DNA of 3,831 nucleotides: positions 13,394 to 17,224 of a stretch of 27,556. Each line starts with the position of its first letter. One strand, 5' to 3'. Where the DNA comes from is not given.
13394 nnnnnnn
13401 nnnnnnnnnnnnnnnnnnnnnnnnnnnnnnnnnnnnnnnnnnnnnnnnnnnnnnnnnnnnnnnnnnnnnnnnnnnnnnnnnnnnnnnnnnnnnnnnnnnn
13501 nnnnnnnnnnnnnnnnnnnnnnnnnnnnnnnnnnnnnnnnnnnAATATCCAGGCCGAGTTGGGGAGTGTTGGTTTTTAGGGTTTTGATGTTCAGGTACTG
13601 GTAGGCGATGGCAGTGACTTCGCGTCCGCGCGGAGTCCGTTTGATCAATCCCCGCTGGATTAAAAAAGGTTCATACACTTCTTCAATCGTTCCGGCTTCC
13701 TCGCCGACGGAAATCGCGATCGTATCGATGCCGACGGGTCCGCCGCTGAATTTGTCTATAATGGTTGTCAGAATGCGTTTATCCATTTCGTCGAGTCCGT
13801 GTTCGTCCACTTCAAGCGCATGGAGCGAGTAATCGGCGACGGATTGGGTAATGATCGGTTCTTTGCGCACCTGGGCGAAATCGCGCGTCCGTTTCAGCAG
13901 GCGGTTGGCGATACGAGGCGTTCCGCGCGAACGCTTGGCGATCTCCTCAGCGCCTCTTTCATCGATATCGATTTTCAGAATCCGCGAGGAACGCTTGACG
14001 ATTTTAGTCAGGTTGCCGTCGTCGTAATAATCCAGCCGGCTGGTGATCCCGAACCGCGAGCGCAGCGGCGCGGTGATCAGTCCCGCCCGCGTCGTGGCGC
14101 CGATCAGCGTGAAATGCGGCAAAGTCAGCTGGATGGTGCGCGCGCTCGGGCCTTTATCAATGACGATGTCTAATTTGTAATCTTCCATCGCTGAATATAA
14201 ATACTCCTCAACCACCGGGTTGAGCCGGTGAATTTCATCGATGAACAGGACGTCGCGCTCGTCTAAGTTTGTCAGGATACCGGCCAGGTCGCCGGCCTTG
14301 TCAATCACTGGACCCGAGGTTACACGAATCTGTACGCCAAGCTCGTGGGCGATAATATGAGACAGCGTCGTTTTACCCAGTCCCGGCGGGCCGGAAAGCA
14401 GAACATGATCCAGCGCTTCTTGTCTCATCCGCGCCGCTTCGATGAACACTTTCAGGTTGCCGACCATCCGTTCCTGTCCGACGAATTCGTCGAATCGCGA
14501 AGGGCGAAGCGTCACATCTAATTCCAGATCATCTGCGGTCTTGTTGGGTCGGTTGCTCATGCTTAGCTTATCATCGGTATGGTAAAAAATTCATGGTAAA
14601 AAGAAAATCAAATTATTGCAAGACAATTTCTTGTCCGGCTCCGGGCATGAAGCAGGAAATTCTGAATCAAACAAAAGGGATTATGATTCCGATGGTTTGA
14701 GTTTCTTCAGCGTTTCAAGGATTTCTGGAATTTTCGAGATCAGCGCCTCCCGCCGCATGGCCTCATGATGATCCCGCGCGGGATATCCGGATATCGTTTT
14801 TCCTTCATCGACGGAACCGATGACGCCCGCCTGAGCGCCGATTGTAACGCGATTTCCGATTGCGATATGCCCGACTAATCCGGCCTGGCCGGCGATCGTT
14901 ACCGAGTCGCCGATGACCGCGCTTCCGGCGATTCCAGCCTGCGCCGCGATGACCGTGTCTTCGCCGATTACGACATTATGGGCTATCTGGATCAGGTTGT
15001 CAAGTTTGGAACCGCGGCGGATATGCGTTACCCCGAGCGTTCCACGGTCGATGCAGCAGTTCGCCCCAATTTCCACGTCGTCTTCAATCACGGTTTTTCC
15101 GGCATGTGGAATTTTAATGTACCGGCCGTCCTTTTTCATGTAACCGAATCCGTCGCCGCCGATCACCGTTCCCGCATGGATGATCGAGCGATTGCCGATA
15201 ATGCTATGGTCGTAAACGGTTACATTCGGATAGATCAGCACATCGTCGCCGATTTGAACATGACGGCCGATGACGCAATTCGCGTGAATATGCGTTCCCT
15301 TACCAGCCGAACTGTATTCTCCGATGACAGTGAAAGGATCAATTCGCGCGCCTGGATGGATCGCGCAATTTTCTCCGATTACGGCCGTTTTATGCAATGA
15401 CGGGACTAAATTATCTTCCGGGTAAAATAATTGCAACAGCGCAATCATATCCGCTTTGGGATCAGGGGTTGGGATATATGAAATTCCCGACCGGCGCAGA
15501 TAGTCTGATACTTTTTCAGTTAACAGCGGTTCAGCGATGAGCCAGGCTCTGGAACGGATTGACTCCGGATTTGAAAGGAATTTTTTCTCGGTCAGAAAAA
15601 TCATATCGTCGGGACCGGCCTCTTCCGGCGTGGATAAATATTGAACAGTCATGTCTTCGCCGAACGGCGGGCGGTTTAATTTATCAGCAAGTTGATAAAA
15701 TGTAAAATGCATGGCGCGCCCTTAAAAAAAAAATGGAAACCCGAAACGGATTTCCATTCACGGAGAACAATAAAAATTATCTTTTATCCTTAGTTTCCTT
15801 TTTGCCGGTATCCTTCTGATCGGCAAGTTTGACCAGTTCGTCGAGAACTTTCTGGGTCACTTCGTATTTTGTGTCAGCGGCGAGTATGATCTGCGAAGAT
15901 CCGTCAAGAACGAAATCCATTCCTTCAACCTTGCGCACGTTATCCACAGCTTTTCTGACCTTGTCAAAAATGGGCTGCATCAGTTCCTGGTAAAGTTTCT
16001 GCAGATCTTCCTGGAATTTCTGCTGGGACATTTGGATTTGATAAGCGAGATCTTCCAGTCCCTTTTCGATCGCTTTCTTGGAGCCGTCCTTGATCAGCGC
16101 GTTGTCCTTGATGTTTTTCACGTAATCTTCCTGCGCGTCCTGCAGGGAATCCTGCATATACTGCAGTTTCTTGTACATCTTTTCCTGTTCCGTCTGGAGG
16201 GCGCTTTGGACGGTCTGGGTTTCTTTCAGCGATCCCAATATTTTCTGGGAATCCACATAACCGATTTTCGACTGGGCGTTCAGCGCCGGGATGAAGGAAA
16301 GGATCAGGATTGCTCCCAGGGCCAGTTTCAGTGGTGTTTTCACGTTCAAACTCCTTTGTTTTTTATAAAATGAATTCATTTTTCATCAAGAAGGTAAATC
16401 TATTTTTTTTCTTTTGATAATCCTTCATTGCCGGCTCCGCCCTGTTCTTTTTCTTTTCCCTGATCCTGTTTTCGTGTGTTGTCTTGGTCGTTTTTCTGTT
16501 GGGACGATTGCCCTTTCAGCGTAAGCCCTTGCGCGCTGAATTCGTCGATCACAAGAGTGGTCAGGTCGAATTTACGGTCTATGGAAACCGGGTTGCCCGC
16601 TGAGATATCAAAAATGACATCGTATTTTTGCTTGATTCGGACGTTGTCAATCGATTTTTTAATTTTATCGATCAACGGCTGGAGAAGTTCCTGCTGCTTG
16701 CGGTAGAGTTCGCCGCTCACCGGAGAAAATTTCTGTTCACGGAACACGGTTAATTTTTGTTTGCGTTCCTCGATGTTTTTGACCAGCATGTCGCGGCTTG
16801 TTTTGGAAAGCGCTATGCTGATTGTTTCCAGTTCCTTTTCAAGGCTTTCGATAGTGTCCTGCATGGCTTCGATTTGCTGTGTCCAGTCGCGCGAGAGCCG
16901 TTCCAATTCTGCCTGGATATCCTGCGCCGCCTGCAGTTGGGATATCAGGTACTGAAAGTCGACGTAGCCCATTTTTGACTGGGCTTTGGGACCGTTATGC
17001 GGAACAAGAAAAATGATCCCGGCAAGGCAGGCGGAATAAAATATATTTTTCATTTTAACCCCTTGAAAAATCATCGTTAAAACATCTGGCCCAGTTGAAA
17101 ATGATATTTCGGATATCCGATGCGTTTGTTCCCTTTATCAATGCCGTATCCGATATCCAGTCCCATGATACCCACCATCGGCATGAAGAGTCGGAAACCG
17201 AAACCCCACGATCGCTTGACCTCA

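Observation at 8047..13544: Tandem trio of lectin-like single-pass receptors with cytosolic winged-helix-like tails: candidate undescribed transmembrane sensing system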

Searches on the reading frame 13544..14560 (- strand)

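Call 66: search_protein_families(library=pfam, proteins=[window:13544-14560:-], max_evalue=0.00001)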
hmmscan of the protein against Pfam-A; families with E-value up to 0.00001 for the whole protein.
window:13544-14560:- (339 aa): 6 families
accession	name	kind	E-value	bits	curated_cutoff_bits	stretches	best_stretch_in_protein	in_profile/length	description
PF05496.18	RuvB_N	-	1.1e-79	266.1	27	1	18-176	1-159/159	Holliday junction DNA helicase RuvB P-loop domain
PF17864.7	AAA_lid_4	-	5.7e-31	106.5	27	1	179-252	1-74/74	RuvB AAA lid domain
PF05491.19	RuvB_C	-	8.7e-26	90.1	24.7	1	253-324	1-72/72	RuvB C-terminal winged helix domain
PF00004.35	AAA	-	8.8e-20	71.9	21.2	1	53-175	1-128/131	ATPase family associated with various cellular activities (AAA)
PF07728.20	AAA_5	-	3.2e-08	34.1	22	1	52-170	1-139/139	AAA domain (dynein-related subfamily)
PF06068.19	TIP49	-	5.4e-06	26.3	23.8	0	24-80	24-80/347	TIP49 P-loop domain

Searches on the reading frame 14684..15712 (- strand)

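Call 66: search_protein_families(library=pfam, proteins=[window:14684-15712:-], max_evalue=0.00001)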
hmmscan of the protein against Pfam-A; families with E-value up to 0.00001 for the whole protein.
window:14684-15712:- (343 aa): 3 families
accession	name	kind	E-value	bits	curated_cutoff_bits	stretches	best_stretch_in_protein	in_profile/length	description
PF00132.30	Hexapep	-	1.1e-31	107.6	27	2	151-186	1-36/36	Bacterial transferase hexapeptide (six repeats)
PF25084.1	LbH_EIF2B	-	8.6e-12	45.4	54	1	114-180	8-72/105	EIF2B subunit epsilon LbH domain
PF14602.12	Hexapep_2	-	1.2e-06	28.5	27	0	207-228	2-18/34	Hexapeptide repeat of succinyl-transferase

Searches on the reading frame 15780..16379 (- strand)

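Call 66: search_protein_families(library=pfam, proteins=[window:15780-16379:-], max_evalue=0.00001)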
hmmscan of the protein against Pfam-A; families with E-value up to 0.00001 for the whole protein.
window:15780-16379:- (200 aa): 1 family
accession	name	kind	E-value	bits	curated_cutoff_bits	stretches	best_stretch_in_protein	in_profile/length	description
PF03938.19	OmpH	-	1.7e-28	100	32.4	1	38-182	1-141/141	Outer membrane protein (OmpH-like)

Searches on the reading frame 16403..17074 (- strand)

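Call 66: search_protein_families(library=pfam, proteins=[window:16403-17074:-], max_evalue=0.00001)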
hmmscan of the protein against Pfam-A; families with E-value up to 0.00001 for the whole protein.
window:16403-17074:- (224 aa): 1 family
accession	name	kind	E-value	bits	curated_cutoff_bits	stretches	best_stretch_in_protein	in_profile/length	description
PF03938.19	OmpH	-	2.8e-26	92.8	32.4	1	34-178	1-140/141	Outer membrane protein (OmpH-like)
